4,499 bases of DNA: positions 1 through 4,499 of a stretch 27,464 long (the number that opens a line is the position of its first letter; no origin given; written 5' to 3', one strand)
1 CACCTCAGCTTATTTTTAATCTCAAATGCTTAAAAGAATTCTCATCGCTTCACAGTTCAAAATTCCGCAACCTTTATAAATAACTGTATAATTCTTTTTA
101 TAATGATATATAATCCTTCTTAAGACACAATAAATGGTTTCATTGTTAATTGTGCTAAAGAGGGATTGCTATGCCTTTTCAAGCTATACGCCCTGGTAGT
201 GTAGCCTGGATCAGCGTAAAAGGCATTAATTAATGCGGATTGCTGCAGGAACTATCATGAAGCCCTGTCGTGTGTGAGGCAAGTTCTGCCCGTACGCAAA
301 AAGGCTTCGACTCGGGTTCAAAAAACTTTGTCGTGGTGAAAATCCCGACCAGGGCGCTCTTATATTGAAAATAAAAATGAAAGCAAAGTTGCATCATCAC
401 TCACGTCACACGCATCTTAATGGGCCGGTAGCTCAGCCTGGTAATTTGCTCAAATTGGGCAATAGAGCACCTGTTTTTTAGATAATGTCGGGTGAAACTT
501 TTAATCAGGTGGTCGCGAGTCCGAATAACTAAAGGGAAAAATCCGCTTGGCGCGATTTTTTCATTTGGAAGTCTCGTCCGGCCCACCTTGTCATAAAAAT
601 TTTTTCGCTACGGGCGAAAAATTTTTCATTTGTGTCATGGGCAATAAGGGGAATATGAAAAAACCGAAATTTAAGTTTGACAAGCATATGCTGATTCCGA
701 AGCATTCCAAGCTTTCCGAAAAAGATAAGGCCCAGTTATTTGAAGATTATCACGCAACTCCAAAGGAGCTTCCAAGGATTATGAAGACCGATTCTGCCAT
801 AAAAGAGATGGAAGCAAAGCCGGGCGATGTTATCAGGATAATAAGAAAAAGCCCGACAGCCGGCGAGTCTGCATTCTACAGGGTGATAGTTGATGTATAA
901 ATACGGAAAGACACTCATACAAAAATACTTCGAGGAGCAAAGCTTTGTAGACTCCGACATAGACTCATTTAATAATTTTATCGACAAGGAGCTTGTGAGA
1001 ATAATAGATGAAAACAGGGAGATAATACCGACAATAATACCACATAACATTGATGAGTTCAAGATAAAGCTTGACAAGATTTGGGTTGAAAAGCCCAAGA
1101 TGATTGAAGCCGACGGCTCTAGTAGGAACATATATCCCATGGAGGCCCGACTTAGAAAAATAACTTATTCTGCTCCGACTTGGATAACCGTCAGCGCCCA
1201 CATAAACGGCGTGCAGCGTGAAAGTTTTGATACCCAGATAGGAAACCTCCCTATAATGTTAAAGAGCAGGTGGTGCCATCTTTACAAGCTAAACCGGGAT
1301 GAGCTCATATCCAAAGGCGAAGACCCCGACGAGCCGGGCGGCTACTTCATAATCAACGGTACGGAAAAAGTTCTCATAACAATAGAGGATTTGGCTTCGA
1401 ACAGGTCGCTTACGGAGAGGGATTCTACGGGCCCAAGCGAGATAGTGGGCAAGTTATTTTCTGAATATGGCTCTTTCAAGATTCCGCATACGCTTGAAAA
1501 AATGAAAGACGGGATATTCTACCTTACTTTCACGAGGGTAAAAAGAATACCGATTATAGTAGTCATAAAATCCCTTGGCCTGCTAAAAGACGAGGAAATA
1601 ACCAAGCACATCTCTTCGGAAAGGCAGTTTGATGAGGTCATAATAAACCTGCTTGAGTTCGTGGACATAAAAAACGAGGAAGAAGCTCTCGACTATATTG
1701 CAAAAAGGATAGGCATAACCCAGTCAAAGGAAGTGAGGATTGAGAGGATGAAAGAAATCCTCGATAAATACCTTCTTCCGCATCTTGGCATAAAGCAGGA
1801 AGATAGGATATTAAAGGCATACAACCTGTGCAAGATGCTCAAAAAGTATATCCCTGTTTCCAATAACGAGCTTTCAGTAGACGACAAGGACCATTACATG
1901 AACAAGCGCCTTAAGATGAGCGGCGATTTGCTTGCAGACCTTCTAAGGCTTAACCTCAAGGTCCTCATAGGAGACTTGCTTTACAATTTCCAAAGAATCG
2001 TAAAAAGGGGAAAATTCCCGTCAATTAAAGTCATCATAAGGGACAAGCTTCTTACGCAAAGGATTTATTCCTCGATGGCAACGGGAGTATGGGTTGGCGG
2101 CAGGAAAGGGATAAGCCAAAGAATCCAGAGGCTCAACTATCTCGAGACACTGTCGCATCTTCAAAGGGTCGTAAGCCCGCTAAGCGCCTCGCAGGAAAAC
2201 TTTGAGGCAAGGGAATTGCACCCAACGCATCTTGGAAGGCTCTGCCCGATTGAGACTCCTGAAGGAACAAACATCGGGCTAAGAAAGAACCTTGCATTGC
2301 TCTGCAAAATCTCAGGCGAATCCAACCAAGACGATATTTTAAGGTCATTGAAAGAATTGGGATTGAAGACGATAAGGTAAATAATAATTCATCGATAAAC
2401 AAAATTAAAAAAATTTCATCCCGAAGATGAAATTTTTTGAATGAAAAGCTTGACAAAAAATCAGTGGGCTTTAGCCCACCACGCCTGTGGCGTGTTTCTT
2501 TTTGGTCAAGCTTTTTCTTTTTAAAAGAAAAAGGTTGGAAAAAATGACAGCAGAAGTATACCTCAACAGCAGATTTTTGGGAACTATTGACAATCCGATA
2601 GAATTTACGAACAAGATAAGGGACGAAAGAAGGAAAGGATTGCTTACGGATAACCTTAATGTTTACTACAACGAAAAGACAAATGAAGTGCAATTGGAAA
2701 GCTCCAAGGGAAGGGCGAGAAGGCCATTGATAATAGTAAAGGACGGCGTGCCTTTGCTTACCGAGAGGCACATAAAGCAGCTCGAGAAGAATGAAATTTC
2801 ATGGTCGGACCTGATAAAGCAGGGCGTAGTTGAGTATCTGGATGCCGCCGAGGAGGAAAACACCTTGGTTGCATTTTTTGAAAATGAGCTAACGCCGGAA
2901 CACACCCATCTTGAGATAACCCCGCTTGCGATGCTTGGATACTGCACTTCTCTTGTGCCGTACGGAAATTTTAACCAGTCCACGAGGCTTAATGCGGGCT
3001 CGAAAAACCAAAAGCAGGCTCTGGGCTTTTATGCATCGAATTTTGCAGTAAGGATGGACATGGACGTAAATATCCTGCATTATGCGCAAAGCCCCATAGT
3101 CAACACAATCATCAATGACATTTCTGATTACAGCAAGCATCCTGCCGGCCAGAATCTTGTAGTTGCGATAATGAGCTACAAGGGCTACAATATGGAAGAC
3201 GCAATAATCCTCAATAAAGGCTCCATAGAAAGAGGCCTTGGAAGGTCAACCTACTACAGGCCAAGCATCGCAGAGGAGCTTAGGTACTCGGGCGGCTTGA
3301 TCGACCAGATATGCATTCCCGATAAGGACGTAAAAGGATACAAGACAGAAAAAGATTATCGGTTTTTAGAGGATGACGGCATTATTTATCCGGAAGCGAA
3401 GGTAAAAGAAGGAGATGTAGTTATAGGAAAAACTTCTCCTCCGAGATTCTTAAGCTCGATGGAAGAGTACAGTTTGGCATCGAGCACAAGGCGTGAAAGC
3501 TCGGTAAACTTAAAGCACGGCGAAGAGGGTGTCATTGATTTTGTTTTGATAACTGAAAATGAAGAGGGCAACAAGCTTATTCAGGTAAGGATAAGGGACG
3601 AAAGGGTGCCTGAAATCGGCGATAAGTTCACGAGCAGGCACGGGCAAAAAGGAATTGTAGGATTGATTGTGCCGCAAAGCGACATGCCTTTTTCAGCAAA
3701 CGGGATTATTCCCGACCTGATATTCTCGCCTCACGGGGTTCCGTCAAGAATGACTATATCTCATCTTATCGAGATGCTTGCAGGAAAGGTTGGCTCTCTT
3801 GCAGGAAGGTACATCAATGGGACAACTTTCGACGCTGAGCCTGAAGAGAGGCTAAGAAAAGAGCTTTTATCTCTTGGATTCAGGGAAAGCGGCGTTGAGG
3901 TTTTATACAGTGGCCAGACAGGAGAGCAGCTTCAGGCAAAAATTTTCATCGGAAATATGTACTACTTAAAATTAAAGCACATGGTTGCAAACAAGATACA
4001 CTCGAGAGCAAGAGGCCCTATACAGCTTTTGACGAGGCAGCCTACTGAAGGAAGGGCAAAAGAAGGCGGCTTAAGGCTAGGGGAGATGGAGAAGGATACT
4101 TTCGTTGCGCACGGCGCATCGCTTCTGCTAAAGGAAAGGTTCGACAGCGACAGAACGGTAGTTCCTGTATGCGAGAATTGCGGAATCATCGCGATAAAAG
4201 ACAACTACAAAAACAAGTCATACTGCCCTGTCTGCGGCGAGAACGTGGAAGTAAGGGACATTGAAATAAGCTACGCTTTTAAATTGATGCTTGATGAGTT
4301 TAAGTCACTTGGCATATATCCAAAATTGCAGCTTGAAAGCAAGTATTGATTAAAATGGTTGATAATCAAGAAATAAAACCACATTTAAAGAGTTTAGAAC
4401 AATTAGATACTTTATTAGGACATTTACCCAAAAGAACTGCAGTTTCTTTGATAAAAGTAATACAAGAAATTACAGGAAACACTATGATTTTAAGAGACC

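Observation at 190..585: Two adjacent tRNA genes each carrying three BHB introns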

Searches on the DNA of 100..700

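Call 74: search_rna_families(source=window, start=100, end=700, threshold=evalue, max_evalue=10)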
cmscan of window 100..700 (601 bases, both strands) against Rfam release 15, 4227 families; matches with E-value up to 10: 4.
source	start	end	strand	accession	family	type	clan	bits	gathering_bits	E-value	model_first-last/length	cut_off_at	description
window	112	167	+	RF03257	mir-4427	Gene; miRNA;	-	20.4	86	0.13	1-68/68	no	mir-4427 microRNA precursor family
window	580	643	-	RF01179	snoU83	Gene; snRNA; snoRNA; CD-box;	-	16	50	9.7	1-84/84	no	Small nucleolar RNA U83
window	198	235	+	RF03084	DUF2815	Gene; sRNA;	-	14.9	41.2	8.7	1-62/62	no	DUF2815 RNA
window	590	636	+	RF04156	MIR2670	Gene; miRNA;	-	13.9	117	2.6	74-120/200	no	MIR2670 microRNA precursor family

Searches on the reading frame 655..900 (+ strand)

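Call 10: search_protein_families(library=pfam, proteins=[window:655-900:+])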
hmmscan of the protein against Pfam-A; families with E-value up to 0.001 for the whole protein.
window:655-900:+ (81 aa): 1 family
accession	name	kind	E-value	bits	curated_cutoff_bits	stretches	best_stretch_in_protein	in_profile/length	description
PF01191.24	RNA_pol_Rpb5_C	-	1.1e-25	89.6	23.5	1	8-78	3-73/73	RNA polymerase Rpb5, C-terminal domain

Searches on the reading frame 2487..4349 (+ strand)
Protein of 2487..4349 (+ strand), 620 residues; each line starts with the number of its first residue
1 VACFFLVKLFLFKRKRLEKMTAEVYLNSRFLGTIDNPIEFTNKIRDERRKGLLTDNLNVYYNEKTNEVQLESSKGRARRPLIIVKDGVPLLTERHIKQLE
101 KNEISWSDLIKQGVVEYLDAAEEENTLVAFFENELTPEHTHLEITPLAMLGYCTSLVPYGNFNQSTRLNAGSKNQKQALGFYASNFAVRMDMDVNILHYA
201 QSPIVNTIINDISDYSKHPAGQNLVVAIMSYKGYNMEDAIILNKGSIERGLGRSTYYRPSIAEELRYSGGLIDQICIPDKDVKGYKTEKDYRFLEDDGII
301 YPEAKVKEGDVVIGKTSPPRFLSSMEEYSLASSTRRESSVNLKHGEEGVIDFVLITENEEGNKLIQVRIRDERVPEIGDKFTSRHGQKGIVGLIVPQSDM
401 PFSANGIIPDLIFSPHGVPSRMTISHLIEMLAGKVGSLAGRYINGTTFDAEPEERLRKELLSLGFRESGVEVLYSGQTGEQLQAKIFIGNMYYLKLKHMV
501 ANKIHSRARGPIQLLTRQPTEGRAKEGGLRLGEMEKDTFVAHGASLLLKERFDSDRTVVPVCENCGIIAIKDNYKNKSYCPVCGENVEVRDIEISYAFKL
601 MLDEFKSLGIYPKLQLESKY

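Call 10: search_protein_families(library=pfam, proteins=[window:2487-4349:+])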
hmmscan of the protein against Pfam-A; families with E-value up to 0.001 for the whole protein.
window:2487-4349:+ (620 aa): 4 families
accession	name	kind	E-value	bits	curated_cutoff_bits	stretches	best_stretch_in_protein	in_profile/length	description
PF00562.33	RNA_pol_Rpb2_6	-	7.4e-130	433.8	23.4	1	153-525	1-373/373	RNA polymerase Rpb2, domain 6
PF04560.25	RNA_pol_Rpb2_7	-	1.2e-22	80.5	32.1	1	527-616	1-86/87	RNA polymerase Rpb2, domain 7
PF04566.18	RNA_pol_Rpb2_4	-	7.6e-16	58.4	28.7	1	24-85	1-62/62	RNA polymerase Rpb2, domain 4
PF04567.22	RNA_pol_Rpb2_5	-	7.3e-09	36.8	21.1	1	106-138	1-33/66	RNA polymerase Rpb2, domain 5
